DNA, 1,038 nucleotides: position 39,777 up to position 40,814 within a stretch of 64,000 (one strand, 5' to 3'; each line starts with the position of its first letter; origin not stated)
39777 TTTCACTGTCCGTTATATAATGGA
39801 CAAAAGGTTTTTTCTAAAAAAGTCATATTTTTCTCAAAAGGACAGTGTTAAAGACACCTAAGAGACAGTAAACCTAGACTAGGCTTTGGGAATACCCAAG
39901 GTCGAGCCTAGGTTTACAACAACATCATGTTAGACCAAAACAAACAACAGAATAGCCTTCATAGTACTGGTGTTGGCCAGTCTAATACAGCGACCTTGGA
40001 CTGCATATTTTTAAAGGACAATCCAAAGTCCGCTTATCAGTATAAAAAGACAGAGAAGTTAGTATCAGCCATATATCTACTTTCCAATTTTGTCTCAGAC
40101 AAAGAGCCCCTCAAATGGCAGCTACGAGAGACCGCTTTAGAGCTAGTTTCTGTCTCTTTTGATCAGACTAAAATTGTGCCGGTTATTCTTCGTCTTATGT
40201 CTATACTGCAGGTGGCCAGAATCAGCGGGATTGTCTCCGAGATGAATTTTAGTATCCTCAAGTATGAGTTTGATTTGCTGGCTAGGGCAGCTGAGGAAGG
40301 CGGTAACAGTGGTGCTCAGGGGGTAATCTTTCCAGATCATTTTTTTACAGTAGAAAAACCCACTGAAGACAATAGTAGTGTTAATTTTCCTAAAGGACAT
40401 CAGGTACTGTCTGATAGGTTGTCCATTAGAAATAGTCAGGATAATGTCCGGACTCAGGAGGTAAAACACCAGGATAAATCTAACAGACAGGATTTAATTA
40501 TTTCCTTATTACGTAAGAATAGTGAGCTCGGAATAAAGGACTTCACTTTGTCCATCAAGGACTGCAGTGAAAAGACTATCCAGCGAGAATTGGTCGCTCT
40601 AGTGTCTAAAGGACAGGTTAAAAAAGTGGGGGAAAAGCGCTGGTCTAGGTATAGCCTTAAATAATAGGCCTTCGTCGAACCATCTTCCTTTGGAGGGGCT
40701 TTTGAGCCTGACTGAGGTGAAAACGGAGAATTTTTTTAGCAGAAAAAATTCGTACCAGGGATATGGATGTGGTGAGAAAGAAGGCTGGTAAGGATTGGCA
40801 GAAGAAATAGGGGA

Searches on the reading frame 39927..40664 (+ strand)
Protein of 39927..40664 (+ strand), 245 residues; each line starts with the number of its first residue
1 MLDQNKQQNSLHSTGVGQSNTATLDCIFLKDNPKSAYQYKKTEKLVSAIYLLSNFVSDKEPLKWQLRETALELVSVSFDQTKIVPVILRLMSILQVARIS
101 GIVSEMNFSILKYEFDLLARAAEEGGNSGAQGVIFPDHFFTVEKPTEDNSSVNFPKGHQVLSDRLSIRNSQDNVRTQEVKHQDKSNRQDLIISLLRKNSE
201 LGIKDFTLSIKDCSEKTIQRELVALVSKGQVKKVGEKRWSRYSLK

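Call 3: search_protein_families(library=pfam, proteins=[window:39927-40664:+], max_evalue=0.1)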
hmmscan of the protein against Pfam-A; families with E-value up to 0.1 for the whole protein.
window:39927-40664:+ (245 aa): 0 families

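Call 77: search_solved_structures(query=A5, max_evalue=1)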
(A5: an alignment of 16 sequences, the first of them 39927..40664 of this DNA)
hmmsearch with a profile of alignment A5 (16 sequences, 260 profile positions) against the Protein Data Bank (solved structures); distinct sequences matched with E-value up to 1: 0.

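Call 78: search_protein_families(library=pfam, alignment_id=A5, max_evalue=0.01)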
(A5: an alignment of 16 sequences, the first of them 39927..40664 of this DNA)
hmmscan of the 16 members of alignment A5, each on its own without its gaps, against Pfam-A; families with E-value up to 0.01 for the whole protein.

A. member 1, window:39927-40664:+ (245 aa): 0 families

B. families by the number of members that match (of 16 scanned): 11 families
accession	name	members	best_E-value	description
PF08220.18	HTH_DeoR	10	5.8e-07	DeoR-like helix-turn-helix domain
PF25212.1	HVO_A0114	4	0.00048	HVO_A0114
PF25213.1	HVO_A0261_N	3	0.00078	HVO_A0261 N-terminal domain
PF13730.12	HTH_36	2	0.00016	Helix-turn-helix domain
PF03965.22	Penicillinase_R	2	0.0011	Penicillinase repressor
PF22979.2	HTH_69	1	0.0014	Winged helix-turn-helix domain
PF08100.18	Dimerisation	1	0.005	O-methyltransferase dimerisation domain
PF13338.12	AbiEi_4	1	0.0054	Transcriptional regulator, AbiEi antitoxin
PF08280.17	HTH_Mga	1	0.0079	M protein trans-acting positive regulator (MGA) HTH domain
PF01978.25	TrmB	1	0.008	Sugar-specific transcriptional regulator TrmB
PF18213.6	SUB1_ProdP9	1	0.0099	SUB1 protease Prodomain ProdP9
